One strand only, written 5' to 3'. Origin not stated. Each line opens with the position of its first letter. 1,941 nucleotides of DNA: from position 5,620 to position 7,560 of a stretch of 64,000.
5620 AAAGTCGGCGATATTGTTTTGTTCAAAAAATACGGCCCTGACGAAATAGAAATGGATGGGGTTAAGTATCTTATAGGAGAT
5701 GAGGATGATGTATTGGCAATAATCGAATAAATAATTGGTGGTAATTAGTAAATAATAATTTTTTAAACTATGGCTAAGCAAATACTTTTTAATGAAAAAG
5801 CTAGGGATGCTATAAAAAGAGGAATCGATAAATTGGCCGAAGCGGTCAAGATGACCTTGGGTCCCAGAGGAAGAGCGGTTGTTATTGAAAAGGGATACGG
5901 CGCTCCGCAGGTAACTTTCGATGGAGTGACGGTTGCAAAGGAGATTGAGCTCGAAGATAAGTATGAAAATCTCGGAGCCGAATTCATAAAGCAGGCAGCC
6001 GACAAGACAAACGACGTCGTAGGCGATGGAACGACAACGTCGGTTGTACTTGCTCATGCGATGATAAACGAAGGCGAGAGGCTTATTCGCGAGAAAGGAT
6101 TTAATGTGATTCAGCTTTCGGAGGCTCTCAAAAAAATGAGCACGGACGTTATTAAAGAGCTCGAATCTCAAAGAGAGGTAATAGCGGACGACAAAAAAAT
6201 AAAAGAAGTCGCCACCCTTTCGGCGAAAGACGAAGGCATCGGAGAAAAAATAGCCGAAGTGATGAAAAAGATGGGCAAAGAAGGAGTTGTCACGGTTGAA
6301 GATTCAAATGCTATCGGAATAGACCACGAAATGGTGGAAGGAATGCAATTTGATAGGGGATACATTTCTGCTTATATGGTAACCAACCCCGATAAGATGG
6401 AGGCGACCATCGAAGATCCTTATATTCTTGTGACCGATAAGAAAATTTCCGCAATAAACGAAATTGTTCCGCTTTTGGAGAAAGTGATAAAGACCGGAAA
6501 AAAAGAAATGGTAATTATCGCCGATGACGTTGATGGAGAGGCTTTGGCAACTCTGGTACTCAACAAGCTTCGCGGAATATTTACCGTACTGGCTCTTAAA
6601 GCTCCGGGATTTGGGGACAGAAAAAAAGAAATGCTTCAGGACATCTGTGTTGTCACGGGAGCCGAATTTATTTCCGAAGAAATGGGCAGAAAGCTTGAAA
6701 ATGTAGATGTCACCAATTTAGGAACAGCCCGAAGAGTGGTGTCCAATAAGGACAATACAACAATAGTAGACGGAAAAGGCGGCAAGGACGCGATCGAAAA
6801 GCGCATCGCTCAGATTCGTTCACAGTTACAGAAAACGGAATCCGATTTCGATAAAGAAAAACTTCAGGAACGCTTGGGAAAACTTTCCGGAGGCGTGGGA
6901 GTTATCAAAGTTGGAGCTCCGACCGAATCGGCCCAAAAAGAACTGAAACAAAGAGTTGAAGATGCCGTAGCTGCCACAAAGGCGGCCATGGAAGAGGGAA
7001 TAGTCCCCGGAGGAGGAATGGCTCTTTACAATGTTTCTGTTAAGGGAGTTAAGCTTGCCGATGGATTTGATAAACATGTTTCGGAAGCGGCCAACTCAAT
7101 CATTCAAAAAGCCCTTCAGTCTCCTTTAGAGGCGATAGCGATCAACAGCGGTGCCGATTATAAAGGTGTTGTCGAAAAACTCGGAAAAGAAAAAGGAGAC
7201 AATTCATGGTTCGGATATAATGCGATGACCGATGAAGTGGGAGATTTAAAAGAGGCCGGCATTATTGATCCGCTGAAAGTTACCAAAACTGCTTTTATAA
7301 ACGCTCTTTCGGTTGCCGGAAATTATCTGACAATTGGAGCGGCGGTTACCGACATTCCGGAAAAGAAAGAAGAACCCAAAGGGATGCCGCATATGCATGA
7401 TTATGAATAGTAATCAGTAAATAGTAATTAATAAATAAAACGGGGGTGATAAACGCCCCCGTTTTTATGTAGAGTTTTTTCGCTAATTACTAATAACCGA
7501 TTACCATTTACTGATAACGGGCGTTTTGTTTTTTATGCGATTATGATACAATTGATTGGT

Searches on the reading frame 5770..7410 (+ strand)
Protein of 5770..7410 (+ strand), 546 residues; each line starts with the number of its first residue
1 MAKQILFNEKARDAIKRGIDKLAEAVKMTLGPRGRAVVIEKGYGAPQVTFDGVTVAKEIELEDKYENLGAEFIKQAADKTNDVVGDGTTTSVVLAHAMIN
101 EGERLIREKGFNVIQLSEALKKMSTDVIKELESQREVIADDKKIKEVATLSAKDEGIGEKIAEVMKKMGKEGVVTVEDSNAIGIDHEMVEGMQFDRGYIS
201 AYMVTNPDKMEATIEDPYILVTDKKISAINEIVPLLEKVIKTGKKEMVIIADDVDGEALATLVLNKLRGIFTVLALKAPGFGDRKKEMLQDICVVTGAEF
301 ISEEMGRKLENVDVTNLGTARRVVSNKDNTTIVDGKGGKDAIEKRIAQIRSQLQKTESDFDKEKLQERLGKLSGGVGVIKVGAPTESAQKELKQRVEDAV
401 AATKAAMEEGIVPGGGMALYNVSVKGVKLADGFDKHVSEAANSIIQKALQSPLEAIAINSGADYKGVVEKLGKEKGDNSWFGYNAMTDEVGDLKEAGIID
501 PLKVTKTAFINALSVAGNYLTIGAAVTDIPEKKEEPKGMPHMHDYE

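Call 45: search_protein_families(library=pfam, proteins=[window:5770-7410:+], max_evalue=0.001)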
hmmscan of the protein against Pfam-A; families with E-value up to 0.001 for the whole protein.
window:5770-7410:+ (546 aa): 1 family
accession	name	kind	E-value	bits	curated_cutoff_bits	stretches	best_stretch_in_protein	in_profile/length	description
PF00118.29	Cpn60_TCP1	-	2e-66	225.1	34.3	1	22-526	1-486/490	TCP-1/cpn60 chaperonin family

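Call 64: list_cluster_members(proteins=[P0003, window:5770-7407:+, window:61681-62913:+, L001:552-926:+, L001:2257-2745:+, window:17757-18470:+, window:47187-47477:+])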
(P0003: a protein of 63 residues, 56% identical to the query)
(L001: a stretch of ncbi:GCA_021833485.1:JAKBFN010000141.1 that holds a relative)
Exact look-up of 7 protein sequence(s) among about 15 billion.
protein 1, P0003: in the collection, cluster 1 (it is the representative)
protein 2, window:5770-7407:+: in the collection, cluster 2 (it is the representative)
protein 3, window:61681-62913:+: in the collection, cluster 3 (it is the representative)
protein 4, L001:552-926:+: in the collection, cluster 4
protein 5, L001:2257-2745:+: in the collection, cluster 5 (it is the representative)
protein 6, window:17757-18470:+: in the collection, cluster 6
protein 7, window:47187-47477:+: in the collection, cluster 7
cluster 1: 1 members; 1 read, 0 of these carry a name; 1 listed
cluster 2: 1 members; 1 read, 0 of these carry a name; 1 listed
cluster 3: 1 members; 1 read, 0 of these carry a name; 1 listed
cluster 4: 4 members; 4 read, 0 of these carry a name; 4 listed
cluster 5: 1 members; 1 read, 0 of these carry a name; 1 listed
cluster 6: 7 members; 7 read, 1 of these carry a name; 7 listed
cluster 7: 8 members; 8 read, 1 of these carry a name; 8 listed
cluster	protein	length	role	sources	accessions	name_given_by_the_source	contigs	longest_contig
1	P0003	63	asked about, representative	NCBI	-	-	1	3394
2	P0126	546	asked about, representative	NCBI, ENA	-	-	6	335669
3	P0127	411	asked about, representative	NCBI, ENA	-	-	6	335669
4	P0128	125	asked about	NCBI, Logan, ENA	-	-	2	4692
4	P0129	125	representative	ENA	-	-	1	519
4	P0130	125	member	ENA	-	-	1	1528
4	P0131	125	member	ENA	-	-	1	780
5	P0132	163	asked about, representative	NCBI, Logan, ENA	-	-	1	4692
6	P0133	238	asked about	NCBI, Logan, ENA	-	-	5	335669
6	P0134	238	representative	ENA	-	-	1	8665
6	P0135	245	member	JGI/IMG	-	putative ABC transport system ATP-binding protein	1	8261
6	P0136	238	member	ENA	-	-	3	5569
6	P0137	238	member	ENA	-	-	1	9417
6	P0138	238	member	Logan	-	-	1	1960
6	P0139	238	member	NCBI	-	-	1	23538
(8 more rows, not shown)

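Call 65: find_encoding_contigs(protein=window:5770-7410:+, flank=100, max_places=6)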
Protein window:5770-7410:+ (546 aa): 11 contigs read that carry it; 1 place shown.
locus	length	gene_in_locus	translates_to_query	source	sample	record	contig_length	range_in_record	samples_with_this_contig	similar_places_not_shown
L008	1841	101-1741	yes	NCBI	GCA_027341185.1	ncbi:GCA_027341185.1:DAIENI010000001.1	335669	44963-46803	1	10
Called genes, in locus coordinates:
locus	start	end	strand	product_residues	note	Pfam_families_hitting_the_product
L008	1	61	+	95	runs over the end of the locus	PF00166:Cpn10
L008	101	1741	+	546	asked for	PF00118:Cpn60_TCP1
